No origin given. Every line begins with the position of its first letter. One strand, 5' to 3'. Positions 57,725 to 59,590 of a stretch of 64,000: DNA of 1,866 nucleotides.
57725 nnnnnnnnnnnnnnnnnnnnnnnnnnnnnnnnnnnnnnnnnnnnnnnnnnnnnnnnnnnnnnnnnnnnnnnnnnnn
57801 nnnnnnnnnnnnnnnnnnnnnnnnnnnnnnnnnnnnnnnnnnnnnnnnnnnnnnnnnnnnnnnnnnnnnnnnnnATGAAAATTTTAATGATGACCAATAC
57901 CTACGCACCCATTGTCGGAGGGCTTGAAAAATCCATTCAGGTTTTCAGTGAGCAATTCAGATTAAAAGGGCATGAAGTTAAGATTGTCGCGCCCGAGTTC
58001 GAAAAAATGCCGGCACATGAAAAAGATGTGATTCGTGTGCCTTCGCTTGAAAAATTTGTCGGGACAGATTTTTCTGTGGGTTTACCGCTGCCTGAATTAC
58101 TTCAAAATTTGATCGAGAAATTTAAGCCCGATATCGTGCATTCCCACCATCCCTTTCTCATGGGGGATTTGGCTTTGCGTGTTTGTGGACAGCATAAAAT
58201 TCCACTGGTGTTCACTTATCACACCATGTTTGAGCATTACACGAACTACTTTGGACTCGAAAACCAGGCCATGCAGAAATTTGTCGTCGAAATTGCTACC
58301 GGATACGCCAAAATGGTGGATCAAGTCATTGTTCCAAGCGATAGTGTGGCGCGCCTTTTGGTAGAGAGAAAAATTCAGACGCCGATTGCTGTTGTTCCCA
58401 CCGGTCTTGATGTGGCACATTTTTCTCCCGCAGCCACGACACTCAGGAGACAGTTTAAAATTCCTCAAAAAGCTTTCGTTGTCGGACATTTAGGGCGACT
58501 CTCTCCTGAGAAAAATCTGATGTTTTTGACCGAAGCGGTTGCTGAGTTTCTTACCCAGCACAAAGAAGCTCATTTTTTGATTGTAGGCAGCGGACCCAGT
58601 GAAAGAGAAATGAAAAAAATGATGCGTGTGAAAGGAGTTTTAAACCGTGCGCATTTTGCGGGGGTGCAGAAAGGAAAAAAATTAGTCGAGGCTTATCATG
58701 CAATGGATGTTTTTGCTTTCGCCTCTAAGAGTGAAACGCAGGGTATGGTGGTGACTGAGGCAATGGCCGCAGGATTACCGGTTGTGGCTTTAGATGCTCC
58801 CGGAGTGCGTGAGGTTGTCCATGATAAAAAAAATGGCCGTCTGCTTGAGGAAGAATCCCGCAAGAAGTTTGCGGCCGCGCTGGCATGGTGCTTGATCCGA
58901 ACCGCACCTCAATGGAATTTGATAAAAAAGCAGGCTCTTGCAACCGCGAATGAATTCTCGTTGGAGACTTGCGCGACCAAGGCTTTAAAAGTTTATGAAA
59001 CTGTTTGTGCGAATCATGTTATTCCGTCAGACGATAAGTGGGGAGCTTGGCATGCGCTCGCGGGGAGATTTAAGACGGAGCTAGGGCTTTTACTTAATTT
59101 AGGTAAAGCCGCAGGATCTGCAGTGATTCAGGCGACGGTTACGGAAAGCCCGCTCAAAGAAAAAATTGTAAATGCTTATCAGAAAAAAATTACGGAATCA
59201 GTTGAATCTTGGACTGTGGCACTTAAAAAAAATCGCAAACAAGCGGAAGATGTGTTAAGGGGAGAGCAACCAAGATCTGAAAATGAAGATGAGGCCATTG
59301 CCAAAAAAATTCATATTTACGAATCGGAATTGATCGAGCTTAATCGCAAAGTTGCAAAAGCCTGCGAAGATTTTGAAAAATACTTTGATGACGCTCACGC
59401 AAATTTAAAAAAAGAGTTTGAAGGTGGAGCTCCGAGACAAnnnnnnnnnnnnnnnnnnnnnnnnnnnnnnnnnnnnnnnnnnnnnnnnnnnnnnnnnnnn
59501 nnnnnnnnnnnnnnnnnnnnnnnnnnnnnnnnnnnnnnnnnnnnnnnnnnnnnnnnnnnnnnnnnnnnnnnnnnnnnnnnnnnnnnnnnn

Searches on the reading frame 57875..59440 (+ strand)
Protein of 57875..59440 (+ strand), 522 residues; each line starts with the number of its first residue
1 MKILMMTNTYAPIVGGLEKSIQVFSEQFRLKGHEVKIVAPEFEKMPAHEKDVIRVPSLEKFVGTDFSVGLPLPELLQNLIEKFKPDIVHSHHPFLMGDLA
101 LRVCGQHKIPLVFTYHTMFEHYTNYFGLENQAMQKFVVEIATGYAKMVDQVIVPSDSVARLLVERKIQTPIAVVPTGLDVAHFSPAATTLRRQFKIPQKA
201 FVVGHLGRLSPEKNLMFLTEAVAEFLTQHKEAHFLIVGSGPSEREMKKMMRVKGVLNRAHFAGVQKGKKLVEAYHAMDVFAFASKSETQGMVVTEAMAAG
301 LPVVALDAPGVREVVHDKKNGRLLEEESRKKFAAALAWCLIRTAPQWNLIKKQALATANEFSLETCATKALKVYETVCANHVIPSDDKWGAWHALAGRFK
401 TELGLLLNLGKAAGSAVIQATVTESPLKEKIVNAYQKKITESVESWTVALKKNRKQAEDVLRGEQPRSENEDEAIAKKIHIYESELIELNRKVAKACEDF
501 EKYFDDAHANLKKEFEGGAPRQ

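Call 73: search_protein_families(library=pfam, proteins=[window:57875-59440:+], max_evalue=0.001)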
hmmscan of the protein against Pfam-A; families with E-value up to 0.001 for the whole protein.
window:57875-59440:+ (522 aa): 7 families
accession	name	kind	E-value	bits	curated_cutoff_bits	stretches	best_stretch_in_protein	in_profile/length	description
PF00534.26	Glycos_transf_1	-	4.2e-35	121.2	26.4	1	189-340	4-156/172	Glycosyl transferases group 1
PF13439.12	Glyco_transf_4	-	5.5e-33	114.8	28.5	1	14-181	1-169/170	Glycosyltransferase Family 4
PF13692.12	Glyco_trans_1_4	-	2.7e-32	112.4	27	1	201-340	2-140/142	Glycosyl transferases group 1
PF13579.12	Glyco_trans_4_4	-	5.4e-16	59.8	29.7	1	15-177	1-158/158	Glycosyl transferase 4-like domain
PF20706.3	GT4-conflict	-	3.5e-06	26.7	26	1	175-320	169-324/385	Family 4 Glycosyltransferase in conflict systems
PF13477.12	Glyco_trans_4_2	-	1.7e-05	25.4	23.4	1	25-122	17-115/139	Glycosyl transferase 4-like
PF08323.17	Glyco_transf_5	-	3.2e-05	24.2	22.7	0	2-58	1-59/239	Starch synthase catalytic domain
